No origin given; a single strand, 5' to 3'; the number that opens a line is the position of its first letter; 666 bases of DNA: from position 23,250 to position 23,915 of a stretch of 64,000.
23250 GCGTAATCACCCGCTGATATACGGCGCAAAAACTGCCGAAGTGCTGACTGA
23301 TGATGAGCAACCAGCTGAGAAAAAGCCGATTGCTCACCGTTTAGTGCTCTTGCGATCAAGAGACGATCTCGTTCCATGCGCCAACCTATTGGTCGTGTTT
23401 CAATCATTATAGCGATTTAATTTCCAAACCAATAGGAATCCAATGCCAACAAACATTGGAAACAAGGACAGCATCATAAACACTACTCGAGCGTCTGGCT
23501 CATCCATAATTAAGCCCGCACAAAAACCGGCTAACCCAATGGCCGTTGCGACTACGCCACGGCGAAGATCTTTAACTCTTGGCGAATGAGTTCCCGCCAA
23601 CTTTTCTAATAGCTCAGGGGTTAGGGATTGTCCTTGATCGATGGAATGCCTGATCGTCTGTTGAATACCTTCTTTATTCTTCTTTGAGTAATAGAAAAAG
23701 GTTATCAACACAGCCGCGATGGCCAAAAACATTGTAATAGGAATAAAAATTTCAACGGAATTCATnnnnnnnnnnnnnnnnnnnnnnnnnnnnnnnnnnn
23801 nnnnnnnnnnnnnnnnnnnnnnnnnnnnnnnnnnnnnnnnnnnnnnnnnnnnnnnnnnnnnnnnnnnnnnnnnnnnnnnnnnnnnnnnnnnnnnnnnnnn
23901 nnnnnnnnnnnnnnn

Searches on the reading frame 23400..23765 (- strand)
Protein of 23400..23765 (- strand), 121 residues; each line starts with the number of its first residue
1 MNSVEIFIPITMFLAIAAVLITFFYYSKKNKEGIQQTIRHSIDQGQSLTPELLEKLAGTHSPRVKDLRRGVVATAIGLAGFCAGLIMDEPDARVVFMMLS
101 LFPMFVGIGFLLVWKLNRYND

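Call 8: search_protein_families(library=pfam, proteins=[window:23400-23765:-], max_evalue=0.01)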
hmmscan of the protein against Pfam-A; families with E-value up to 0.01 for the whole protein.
window:23400-23765:- (121 aa): 1 family
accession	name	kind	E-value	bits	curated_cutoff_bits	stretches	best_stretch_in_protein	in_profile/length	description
PF19762.4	DUF6249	-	8.2e-16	58.3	33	1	6-118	1-104/104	Domain of unknown function (DUF6249)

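Call 9: find_homologous_proteins(query=window:23400-23765:-, max_evalue=0.00001)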
Query window:23400-23765:- (121 aa): 39 proteins with E <= 0.00001 among 66 candidates.
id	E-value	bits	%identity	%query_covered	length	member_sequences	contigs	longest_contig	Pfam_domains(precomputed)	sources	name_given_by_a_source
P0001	3.9e-73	261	100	100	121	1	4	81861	PF19762.5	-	-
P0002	6.0e-53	196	72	100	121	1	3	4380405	PF19762.5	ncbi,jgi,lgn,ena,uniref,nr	ncbi:DUF6249 domain-containing protein [Pleionea litopenaei]|uniref:DUF6249 domain-containing protei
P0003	2.7e-44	168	65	100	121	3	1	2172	PF19762.5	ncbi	-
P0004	1.8e-43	165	64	100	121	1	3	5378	PF19762.5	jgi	jgi:peptidoglycan/LPS O-acetylase OafA/YrhL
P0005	3.3e-41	158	62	97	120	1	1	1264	PF19762.5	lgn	-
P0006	1.6e-40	156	57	100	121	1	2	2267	PF19762.5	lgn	-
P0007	4.5e-40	154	60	96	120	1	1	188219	PF19762.5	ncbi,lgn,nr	ncbi:MAG: hypothetical protein HWE27_08895 [Gammaproteobacteria bacterium]|nr:hypothetical protein [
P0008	5.3e-40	154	59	100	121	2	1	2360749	PF19762.5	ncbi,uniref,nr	ncbi:DUF6249 domain-containing protein [Pleionea sediminis]|uniref:DUF6249 domain-containing protein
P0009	1.4e-39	153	55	100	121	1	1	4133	PF19762.5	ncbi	-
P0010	4.9e-39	151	60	100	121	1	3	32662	PF19762.5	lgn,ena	-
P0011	6.3e-39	151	56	100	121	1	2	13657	PF19762.5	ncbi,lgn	-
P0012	5.6e-35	138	51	97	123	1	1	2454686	PF19762.5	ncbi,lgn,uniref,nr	ncbi:DUF6249 domain-containing protein [Kangiella sp. TOML190]|uniref:DUF6249 domain-containing prot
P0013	4.5e-34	135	57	100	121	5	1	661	PF19762.5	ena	-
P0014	5.0e-34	135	55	97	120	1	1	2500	PF19762.5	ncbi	-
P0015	9.4e-33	131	52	97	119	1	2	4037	PF19762.5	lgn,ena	-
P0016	2.7e-32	129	54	97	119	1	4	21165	PF19762.5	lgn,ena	-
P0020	8.4e-31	124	54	94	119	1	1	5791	PF19762.5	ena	-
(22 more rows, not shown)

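Call 11: find_related_loci(query=A1, collection=genome_contigs, flank=3000)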
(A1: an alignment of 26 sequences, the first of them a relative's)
Query A1 (121 aa) in genome_contigs; peptide patterns used: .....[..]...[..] (x = any residue, [..] = any of these).
26 stretches matched a pattern; 21 encode a relative of the query (tblastn E <= 1e-3); 21 distinct loci.
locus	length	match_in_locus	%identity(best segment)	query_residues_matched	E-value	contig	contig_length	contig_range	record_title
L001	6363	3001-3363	64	1-121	3e-51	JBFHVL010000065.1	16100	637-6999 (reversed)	MAG: Kangiellaceae bacterium isolate Mix_sand09.2021.07.G.50 k141_390924_length_16100_cov_22.4309, whole genome shotgun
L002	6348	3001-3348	60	6-121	3e-47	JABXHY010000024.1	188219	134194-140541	MAG: Gammaproteobacteria bacterium isolate HF-Dia21 c_000000001296, whole genome shotgun sequence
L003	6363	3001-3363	56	1-121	1e-46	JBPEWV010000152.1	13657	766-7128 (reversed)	MAG: Pleionea sp. isolate MAG07 MAG07_MAG07_152, whole genome shotgun sequence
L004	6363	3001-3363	59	1-121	2e-43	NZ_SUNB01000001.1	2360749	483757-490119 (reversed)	Pleionea sediminis strain S1-5-21 NODE_1_length_2360749_cov_59.598, whole genome shotgun sequence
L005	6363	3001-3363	50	1-121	3e-40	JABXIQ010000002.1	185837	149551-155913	MAG: Kangiellaceae bacterium isolate HF-Din12 c_000000026927, whole genome shotgun sequence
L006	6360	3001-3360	50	5-121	1e-38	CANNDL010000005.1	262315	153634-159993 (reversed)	uncultured Kangiella sp. isolate 994.fasta genome assembly, contig: NODE_8, whole genome shotgun sequence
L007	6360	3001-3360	47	5-121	9e-35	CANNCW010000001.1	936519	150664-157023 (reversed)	uncultured Kangiella sp. isolate 1103-3Z.fasta genome assembly, contig: NODE_1, whole genome shotgun sequence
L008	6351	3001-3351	45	5-121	2e-34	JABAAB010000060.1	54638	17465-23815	MAG: Lysobacterales bacterium isolate bin10o c_000000643718, whole genome shotgun sequence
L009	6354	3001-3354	42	1-118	1e-33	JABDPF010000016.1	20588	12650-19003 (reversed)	MAG: Lysobacterales bacterium isolate Site_B7 k127_479145, whole genome shotgun sequence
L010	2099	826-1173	42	2-117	6e-30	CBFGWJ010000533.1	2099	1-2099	MAG TPA_asm: uncultured Gammaproteobacteria bacterium isolate SRR17295757_binner123_Refined_106 genome assembly, contig:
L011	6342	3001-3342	41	4-117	5e-29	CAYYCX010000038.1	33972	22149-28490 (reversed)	MAG TPA_asm: uncultured Wenzhouxiangellaceae bacterium isolate SRP329715_co2_60 genome assembly, contig: NODE_2686_lengt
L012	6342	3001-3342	40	5-118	4e-29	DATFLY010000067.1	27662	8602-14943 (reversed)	MAG TPA_asm: Lysobacterales bacterium isolate SMAG_U9210 k141_301154, whole genome shotgun sequence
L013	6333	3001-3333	38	8-118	2e-28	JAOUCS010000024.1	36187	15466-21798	MAG: Lysobacterales bacterium isolate 24_Oct_SF_Bin28 24_Oct_SF_Bin28_scaffold_88_c1, whole genome shotgun sequence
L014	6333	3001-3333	39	7-117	3e-27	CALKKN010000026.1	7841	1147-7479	MAG: uncultured Xanthomonadales bacterium isolate N4_Bin_METABAT__41_1_1 genome assembly, contig: c_000001183843, whole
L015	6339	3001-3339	41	6-121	5e-26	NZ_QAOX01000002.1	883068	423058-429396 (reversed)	Luteibacter sp. OK325 Ga0189704_102, whole genome shotgun sequence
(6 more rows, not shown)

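Call 14: find_encoding_contigs(protein=P0002, flank=3000, max_places=3)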
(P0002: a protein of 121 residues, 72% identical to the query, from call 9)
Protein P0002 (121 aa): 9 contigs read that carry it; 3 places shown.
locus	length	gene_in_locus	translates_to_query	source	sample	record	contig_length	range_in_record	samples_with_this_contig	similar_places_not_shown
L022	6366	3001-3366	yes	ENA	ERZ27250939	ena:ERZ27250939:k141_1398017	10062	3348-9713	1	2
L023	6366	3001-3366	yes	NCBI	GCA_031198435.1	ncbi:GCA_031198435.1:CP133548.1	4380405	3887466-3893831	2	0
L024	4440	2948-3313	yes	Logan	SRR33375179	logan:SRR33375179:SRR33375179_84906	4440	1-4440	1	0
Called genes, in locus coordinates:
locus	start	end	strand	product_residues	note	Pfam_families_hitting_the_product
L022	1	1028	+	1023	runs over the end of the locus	PF00873:ACR_tran, PF03176:MMPL (faint), PF02355:SecD_SecF_C (weak)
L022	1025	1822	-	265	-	PF00072:Response_reg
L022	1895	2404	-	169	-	PF00583:Acetyltransf_1, PF13673:Acetyltransf_10, PF13508:Acetyltransf_7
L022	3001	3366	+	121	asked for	PF19762:DUF6249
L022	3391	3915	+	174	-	PF04542:Sigma70_r2, PF08281:Sigma70_r4_2, PF04545:Sigma70_r4 (weak)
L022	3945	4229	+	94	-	-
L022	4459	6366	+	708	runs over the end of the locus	PF00486:Trans_reg_C, PF26549:Tricorn_N (faint), PF26550:Tricorn_2nd (faint), PF07676:PD40 (weak)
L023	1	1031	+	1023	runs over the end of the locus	PF00873:ACR_tran, PF03176:MMPL (faint), PF02355:SecD_SecF_C (weak)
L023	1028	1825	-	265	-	PF00072:Response_reg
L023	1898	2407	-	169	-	PF00583:Acetyltransf_1, PF13673:Acetyltransf_10, PF13508:Acetyltransf_7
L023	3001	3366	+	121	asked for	PF19762:DUF6249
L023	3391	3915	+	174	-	PF04542:Sigma70_r2, PF08281:Sigma70_r4_2, PF04545:Sigma70_r4 (weak)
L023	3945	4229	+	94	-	-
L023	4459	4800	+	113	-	-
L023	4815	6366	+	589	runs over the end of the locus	PF26549:Tricorn_N (faint), PF26550:Tricorn_2nd (faint), PF07676:PD40 (weak)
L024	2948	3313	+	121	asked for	PF19762:DUF6249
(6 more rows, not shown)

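Call 16: find_related_loci(query=A1, collection=metagenome_contigs, flank=1500)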
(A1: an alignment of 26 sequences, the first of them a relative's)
Query A1 (121 aa) in metagenome_contigs; peptide patterns used: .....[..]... (x = any residue, [..] = any of these).
198 stretches matched a pattern; 91 encode a relative of the query (tblastn E <= 1e-3); the best 80 are kept; 80 distinct loci.
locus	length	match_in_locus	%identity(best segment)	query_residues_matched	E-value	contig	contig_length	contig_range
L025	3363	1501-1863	72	1-121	4e-60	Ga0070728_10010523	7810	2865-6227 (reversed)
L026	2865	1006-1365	48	2-121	2e-36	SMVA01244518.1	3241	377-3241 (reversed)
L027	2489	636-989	44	1-118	6e-36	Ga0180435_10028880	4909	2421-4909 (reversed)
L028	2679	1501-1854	44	1-118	7e-36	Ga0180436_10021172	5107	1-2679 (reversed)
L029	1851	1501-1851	44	1-117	4e-35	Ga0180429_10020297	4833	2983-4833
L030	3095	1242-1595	43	1-118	5e-34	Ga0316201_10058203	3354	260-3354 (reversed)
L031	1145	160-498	46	6-118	2e-34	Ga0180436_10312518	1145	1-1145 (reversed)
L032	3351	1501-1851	45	1-117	4e-33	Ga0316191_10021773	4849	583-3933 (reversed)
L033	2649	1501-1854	44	1-118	3e-33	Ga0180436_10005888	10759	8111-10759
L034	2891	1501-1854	44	1-118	3e-33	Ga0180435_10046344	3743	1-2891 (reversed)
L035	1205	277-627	46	5-121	4e-33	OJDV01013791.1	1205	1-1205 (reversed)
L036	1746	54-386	43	8-118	2e-32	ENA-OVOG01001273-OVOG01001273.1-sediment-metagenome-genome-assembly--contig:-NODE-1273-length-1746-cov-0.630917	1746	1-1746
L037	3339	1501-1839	42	6-118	8e-32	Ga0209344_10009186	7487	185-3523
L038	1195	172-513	45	4-117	3e-32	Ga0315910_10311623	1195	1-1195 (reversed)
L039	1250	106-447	42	5-118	1e-31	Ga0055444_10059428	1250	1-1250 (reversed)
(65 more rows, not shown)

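Call 19: find_encoding_contigs(protein=P0003, flank=1500, max_places=2)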
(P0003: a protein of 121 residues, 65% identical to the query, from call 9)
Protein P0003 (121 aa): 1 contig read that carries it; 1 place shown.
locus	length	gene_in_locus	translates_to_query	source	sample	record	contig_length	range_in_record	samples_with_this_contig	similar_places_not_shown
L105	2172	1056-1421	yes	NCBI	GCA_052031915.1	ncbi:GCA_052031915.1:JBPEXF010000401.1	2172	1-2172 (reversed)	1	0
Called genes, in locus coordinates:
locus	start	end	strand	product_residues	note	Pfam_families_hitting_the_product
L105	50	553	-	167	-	PF13302:Acetyltransf_3 (weak), PF00583:Acetyltransf_1, PF13673:Acetyltransf_10, PF13508:Acetyltransf_7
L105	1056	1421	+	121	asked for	PF19762:DUF6249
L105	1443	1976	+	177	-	PF04542:Sigma70_r2, PF08281:Sigma70_r4_2, PF04545:Sigma70_r4 (weak)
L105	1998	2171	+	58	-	?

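Call 20: find_encoding_contigs(protein=P0004, flank=1500, max_places=2)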
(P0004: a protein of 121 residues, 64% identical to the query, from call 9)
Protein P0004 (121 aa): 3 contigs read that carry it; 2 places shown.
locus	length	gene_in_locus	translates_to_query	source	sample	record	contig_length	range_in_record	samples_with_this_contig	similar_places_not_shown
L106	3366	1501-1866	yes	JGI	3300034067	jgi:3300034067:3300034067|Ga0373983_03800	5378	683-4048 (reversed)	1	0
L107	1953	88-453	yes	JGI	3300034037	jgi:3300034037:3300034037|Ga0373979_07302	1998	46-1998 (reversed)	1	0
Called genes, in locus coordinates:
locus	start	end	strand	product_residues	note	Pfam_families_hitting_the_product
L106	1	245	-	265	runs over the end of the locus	PF00072:Response_reg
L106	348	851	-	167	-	PF13302:Acetyltransf_3, PF13420:Acetyltransf_4, PF08445:FR47 (faint), PF00583:Acetyltransf_1, PF13673:Acetyltransf_10, PF13508:Acetyltransf_7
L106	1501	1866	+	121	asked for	PF19762:DUF6249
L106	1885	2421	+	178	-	PF04542:Sigma70_r2, PF08281:Sigma70_r4_2, PF04545:Sigma70_r4 (weak)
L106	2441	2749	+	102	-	-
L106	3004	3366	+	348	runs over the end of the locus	?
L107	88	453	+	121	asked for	PF19762:DUF6249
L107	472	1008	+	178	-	PF04542:Sigma70_r2, PF08281:Sigma70_r4_2, PF04545:Sigma70_r4 (weak)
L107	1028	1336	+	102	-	-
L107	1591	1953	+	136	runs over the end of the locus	?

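Call 21: find_encoding_contigs(protein=P0010, flank=1500, max_places=2)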
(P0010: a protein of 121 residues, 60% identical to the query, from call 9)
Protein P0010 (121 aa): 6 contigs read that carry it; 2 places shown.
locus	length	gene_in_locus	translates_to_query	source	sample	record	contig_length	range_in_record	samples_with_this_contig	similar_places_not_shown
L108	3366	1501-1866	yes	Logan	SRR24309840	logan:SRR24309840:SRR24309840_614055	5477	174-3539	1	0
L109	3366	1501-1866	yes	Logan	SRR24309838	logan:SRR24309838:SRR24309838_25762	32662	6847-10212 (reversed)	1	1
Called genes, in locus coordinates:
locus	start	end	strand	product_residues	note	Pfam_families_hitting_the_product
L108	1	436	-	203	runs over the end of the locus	?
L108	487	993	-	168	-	PF00583:Acetyltransf_1, PF13673:Acetyltransf_10, PF13508:Acetyltransf_7 (weak)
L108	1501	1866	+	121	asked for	PF19762:DUF6249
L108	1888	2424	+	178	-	PF04542:Sigma70_r2, PF08281:Sigma70_r4_2, PF04545:Sigma70_r4 (weak)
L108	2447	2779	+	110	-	-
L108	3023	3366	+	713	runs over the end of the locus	PF00486:Trans_reg_C, PF26549:Tricorn_N, PF26550:Tricorn_2nd (faint), PF26549:Tricorn_N (weak), PF07676:PD40 (weak)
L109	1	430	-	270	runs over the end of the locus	PF00072:Response_reg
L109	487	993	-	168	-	PF00583:Acetyltransf_1, PF13673:Acetyltransf_10, PF13508:Acetyltransf_7 (weak)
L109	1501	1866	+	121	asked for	PF19762:DUF6249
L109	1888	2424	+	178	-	PF04542:Sigma70_r2, PF08281:Sigma70_r4_2, PF04545:Sigma70_r4 (weak)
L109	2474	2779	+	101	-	-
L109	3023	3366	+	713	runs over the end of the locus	PF00486:Trans_reg_C, PF26549:Tricorn_N, PF26550:Tricorn_2nd (faint), PF26549:Tricorn_N (weak), PF07676:PD40 (weak)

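Call 22: find_encoding_contigs(protein=P0009, flank=1500, max_places=2)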
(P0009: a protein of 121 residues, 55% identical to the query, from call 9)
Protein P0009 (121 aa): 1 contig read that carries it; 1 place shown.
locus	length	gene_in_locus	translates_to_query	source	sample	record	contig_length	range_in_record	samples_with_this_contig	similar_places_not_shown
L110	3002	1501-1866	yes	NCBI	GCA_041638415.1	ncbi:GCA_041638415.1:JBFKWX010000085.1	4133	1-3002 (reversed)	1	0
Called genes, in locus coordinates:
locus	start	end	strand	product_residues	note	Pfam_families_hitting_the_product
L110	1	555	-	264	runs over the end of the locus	PF00072:Response_reg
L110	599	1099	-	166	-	PF00583:Acetyltransf_1, PF13302:Acetyltransf_3 (weak), PF13420:Acetyltransf_4 (weak), PF13673:Acetyltransf_10, PF13508:Acetyltransf_7 (weak)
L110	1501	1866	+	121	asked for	PF19762:DUF6249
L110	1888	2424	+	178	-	PF04542:Sigma70_r2, PF08281:Sigma70_r4_2, PF04545:Sigma70_r4 (weak)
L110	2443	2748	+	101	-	-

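Call 23: find_encoding_contigs(protein=P0006, flank=1500, max_places=2)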
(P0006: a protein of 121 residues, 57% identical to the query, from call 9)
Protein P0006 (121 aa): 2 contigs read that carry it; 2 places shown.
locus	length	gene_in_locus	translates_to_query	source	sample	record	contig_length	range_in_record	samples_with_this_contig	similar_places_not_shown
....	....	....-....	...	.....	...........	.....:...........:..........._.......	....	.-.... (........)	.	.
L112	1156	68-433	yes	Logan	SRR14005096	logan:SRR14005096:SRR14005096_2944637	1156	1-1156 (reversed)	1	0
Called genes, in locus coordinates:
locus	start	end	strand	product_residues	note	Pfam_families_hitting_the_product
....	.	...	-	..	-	?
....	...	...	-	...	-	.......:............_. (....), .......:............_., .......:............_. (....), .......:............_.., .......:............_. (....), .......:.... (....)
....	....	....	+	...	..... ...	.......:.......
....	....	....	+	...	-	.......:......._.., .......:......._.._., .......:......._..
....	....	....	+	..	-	?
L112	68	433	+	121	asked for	PF19762:DUF6249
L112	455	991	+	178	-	PF04542:Sigma70_r2, PF08281:Sigma70_r4_2, PF04545:Sigma70_r4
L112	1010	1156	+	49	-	?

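Call 24: find_encoding_contigs(protein=P0016, flank=1500, max_places=2)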
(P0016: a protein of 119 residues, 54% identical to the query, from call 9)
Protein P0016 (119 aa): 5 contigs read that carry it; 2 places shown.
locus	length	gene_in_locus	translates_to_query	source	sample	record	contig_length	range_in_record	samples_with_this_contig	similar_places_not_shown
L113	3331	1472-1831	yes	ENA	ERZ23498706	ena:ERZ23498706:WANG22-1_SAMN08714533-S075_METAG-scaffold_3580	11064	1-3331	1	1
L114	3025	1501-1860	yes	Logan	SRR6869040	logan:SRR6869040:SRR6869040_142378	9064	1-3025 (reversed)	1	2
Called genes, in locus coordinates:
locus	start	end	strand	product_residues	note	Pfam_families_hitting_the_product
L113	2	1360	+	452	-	?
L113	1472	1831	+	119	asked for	PF19762:DUF6249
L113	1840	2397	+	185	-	PF04542:Sigma70_r2, PF04545:Sigma70_r4 (faint), PF08281:Sigma70_r4_2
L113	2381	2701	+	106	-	-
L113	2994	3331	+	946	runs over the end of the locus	PF07715:Plug, PF00593:TonB_dep_Rec_b-barrel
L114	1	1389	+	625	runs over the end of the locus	PF05960:DUF885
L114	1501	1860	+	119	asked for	PF19762:DUF6249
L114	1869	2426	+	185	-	PF04542:Sigma70_r2, PF04545:Sigma70_r4 (faint), PF08281:Sigma70_r4_2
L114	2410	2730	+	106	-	-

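Call 25: find_encoding_contigs(protein=P0015, flank=1500, max_places=2)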
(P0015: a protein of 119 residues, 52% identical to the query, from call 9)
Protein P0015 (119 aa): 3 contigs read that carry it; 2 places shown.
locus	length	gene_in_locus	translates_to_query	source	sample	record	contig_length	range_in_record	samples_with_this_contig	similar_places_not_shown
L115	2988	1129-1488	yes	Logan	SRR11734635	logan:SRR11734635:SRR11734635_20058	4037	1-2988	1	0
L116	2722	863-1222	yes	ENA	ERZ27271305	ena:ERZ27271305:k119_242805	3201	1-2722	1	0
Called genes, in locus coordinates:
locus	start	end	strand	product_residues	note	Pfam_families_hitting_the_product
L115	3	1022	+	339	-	?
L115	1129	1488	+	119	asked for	PF19762:DUF6249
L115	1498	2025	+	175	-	PF04542:Sigma70_r2, PF08281:Sigma70_r4_2, PF04545:Sigma70_r4 (weak)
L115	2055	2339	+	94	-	-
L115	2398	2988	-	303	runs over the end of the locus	PF06041:DUF924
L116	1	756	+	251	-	?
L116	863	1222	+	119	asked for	PF19762:DUF6249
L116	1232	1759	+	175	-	PF04542:Sigma70_r2, PF08281:Sigma70_r4_2, PF04545:Sigma70_r4 (weak)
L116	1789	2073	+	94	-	-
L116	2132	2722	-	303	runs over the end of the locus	PF06041:DUF924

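Call 26: find_encoding_contigs(protein=P0014, flank=1500, max_places=2)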
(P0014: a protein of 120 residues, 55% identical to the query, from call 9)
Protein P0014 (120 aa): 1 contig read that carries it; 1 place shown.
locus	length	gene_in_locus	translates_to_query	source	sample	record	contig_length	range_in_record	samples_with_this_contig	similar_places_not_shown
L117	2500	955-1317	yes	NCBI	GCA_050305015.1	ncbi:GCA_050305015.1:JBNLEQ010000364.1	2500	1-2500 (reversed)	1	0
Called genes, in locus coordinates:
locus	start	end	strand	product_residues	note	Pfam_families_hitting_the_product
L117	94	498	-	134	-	PF00583:Acetyltransf_1, PF13673:Acetyltransf_10 (weak), PF13508:Acetyltransf_7 (weak)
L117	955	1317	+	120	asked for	PF19762:DUF6249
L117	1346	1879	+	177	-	PF04542:Sigma70_r2, PF08281:Sigma70_r4_2, PF04545:Sigma70_r4 (weak)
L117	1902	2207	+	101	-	-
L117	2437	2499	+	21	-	?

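Call 55: find_encoding_contigs(protein=P0005, flank=1500, max_places=2)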
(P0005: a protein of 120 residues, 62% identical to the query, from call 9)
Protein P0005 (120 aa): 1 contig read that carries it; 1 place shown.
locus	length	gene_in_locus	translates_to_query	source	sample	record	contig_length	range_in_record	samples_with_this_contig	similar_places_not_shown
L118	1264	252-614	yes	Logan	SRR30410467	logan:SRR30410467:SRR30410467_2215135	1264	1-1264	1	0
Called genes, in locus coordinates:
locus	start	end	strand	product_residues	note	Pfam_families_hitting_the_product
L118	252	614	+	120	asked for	PF19762:DUF6249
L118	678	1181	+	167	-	PF04542:Sigma70_r2, PF08281:Sigma70_r4_2, PF04545:Sigma70_r4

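Call 56: find_encoding_contigs(protein=P0020, flank=1500, max_places=2)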
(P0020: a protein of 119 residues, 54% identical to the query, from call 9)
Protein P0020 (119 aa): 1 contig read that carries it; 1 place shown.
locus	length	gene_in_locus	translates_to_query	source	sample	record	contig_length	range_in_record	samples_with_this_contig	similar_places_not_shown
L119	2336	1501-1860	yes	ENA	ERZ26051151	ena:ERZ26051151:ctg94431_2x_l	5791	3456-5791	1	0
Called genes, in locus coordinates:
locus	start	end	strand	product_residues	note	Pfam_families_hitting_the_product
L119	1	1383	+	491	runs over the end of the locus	PF00474:SSF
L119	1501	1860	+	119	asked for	PF19762:DUF6249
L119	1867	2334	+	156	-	?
